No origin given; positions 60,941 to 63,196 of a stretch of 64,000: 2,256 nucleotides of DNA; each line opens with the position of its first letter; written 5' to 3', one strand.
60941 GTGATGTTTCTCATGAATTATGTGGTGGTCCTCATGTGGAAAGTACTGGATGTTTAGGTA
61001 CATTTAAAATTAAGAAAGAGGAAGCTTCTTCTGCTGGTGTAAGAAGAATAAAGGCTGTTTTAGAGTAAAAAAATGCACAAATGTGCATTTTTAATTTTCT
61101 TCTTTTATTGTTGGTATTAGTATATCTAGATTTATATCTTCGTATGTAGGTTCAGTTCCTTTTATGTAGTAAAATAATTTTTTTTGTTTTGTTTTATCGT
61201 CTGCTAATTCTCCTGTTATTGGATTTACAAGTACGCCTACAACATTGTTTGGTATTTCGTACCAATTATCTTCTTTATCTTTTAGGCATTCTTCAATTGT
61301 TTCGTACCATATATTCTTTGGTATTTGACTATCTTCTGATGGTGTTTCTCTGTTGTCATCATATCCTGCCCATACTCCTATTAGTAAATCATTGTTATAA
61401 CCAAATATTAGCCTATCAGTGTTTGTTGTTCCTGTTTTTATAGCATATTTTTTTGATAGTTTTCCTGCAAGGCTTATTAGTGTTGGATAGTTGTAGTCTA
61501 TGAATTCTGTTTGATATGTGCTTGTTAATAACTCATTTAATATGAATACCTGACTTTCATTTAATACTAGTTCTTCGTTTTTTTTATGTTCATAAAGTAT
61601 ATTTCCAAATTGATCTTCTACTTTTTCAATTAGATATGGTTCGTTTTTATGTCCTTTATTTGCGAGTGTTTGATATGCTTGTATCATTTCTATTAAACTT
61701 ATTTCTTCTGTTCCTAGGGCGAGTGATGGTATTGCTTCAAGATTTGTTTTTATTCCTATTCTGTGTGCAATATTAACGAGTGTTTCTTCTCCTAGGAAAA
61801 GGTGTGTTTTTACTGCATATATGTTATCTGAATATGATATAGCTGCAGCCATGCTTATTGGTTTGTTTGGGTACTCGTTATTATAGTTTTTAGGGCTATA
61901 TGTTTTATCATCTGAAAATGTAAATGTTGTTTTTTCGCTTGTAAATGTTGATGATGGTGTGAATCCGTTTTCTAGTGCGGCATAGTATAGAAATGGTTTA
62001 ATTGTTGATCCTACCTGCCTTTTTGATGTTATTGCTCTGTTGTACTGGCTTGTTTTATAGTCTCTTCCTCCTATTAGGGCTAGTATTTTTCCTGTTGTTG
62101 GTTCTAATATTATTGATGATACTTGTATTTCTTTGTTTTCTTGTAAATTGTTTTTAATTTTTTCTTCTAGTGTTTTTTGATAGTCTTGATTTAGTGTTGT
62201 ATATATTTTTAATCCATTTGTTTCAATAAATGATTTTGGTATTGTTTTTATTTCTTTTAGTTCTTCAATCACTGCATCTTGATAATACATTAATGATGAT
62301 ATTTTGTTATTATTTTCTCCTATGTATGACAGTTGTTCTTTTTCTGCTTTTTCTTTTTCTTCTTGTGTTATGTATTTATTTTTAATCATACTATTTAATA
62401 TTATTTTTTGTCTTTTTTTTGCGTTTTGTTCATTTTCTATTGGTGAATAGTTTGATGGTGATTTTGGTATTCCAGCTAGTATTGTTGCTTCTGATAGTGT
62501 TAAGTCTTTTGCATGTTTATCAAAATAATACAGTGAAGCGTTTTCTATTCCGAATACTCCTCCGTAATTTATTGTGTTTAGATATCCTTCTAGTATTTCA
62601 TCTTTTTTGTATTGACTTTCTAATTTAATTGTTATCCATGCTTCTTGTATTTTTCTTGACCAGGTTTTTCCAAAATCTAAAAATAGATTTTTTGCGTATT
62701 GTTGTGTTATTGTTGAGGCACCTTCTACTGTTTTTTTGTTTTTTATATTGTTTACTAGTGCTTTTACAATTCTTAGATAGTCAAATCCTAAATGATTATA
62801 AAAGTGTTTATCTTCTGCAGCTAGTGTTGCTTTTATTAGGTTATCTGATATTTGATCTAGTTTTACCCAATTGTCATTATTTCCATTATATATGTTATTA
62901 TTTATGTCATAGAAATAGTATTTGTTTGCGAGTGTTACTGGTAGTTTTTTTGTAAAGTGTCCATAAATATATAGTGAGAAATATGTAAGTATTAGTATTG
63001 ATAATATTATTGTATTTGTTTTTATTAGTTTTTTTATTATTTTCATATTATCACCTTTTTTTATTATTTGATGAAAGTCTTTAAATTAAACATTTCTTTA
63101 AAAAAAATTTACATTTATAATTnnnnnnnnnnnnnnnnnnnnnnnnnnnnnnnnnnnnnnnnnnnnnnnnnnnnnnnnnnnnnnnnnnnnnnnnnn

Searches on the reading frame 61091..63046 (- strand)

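Call 26: search_protein_families(library=pfam, proteins=[window:61091-63046:-], max_evalue=0.01)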
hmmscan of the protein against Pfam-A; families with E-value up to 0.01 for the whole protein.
window:61091-63046:- (651 aa): 2 families
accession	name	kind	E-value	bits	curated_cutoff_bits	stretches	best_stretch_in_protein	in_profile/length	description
PF00912.28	Transgly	-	1.6e-62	210.5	27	1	54-220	10-177/178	Transglycosylase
PF00905.27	Transpeptidase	-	7.5e-32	111.2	22.1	1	312-563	4-265/299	Penicillin binding protein transpeptidase domain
